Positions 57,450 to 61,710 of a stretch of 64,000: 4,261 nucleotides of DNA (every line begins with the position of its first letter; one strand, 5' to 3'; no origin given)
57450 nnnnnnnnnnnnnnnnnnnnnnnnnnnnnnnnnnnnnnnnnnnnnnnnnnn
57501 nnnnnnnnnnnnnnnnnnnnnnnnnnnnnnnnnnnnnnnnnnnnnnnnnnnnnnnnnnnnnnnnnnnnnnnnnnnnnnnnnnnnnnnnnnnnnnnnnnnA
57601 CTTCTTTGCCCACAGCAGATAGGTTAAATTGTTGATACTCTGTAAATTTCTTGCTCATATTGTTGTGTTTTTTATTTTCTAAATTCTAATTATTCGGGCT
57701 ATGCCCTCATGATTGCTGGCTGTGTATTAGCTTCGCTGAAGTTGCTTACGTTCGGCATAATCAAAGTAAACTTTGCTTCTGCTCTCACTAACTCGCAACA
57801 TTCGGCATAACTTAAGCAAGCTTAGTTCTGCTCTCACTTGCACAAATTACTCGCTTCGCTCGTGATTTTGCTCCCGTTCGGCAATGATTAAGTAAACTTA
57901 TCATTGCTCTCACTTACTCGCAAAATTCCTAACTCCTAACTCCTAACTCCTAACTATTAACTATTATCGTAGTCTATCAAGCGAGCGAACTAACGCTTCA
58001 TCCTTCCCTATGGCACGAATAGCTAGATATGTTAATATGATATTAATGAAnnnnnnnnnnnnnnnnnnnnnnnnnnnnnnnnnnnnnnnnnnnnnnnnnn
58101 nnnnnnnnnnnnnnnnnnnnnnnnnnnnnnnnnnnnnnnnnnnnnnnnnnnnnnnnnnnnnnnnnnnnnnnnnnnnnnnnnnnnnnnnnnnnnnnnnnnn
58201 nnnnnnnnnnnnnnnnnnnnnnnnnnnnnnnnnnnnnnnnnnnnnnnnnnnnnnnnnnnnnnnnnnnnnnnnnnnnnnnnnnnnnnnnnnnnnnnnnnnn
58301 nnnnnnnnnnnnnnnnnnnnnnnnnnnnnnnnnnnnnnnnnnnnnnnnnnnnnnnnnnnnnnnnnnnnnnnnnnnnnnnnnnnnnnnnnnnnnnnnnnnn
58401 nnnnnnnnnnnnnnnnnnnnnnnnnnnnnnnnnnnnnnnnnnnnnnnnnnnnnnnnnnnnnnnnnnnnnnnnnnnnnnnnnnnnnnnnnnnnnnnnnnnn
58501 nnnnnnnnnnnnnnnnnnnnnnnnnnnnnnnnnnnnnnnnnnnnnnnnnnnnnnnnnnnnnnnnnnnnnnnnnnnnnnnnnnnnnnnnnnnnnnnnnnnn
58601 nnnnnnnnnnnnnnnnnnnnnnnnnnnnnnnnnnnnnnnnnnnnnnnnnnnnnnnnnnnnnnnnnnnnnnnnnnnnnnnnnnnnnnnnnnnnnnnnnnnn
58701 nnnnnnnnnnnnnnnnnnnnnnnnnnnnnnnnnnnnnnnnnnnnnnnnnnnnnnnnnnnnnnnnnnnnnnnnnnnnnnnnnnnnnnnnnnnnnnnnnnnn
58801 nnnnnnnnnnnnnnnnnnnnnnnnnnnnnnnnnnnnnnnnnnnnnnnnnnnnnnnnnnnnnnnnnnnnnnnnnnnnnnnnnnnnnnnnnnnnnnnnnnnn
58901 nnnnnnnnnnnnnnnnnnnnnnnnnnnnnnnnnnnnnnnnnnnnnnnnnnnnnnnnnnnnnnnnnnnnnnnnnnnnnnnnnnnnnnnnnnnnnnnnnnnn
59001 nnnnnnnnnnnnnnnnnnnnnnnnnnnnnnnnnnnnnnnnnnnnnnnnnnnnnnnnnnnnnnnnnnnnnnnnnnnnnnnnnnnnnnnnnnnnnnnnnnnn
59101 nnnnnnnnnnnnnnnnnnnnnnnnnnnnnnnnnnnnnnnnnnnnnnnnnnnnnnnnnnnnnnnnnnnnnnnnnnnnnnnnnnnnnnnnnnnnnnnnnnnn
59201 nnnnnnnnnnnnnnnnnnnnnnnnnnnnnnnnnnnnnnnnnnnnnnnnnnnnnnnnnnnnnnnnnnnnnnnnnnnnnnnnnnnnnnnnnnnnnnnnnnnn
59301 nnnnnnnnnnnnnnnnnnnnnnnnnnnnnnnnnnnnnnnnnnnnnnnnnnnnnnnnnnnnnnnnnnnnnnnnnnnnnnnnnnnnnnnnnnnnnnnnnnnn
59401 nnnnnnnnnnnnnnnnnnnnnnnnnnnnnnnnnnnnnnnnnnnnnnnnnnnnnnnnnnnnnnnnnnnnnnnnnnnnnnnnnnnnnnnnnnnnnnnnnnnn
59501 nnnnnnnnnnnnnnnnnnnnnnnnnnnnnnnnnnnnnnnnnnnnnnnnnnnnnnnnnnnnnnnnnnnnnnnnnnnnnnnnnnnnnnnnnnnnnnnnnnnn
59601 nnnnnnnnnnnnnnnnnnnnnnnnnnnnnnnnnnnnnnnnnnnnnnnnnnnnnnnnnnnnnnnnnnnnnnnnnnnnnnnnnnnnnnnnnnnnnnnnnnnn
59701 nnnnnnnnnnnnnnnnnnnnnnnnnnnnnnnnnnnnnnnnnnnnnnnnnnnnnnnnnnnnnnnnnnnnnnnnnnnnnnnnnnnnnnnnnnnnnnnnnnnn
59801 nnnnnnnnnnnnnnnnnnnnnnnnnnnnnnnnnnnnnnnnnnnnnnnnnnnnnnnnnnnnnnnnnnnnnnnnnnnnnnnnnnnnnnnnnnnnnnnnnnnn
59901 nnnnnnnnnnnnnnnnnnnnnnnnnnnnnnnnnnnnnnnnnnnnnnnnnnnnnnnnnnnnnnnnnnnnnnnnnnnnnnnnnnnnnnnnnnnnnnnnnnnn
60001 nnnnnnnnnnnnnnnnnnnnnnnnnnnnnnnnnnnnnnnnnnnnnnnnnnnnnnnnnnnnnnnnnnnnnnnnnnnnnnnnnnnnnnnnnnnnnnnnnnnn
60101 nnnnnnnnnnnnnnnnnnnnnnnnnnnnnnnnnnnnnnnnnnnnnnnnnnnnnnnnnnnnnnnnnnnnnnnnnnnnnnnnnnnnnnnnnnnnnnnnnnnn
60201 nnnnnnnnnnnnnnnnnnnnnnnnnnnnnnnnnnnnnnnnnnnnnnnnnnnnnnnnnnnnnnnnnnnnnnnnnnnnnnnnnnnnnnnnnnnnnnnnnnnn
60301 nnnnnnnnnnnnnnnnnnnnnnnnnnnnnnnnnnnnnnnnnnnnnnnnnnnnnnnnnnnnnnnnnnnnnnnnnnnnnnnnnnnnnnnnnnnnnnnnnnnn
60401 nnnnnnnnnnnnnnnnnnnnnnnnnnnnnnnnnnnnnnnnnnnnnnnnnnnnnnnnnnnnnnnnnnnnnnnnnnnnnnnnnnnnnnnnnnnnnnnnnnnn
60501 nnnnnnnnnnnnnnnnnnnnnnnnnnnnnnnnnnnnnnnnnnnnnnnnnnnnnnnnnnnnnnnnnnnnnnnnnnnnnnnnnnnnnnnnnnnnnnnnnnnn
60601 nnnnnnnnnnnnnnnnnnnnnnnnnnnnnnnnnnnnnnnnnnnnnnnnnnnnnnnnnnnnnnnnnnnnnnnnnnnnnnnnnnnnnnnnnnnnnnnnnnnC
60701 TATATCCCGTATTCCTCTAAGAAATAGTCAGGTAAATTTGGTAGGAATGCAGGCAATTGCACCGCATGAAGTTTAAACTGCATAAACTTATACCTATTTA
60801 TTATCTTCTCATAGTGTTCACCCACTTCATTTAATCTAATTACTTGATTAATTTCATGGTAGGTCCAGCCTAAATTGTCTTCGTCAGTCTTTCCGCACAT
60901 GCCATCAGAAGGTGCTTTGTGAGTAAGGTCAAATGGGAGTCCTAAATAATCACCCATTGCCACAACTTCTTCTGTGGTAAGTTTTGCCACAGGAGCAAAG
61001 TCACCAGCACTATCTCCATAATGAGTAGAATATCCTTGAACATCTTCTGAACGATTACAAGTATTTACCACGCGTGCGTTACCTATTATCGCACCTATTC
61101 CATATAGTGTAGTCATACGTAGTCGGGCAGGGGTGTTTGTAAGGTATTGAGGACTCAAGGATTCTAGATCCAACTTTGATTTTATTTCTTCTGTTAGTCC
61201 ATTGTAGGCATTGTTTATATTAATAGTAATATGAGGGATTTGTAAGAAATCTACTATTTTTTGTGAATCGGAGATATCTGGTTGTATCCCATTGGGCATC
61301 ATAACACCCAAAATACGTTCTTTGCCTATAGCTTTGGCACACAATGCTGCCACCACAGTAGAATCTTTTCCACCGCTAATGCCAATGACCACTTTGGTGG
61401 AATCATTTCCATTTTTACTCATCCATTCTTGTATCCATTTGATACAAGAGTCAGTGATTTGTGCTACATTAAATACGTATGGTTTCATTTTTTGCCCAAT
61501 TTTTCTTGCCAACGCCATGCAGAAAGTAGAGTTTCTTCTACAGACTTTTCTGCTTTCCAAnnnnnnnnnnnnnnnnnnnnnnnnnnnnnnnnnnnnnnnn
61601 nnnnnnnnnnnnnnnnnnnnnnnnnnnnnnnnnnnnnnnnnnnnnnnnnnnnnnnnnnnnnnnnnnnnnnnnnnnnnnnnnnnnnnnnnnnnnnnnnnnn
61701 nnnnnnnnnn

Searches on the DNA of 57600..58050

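Call 33: search_rna_families(source=window, start=57600, end=58050, threshold=evalue, max_evalue=1)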
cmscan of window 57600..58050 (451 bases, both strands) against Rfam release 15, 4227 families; matches with E-value up to 1: 0.
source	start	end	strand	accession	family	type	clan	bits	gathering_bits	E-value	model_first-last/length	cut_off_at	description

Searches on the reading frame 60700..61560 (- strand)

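Call 10: search_protein_families(library=pfam, proteins=[window:60700-61560:-])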
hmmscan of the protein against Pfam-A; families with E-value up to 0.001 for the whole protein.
window:60700-61560:- (286 aa): 3 families
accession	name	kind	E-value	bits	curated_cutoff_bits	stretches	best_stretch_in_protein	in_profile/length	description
PF02540.23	NAD_synthase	-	3.6e-47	161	21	1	39-264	5-225/242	NAD synthase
PF06508.19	QueC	-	2.6e-05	24.3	22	0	56-157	1-105/210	Queuosine biosynthesis protein QueC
PF03054.22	tRNA_Me_trans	-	0.00023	21.3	20.6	0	56-120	2-77/202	tRNA methyl transferase HUP domain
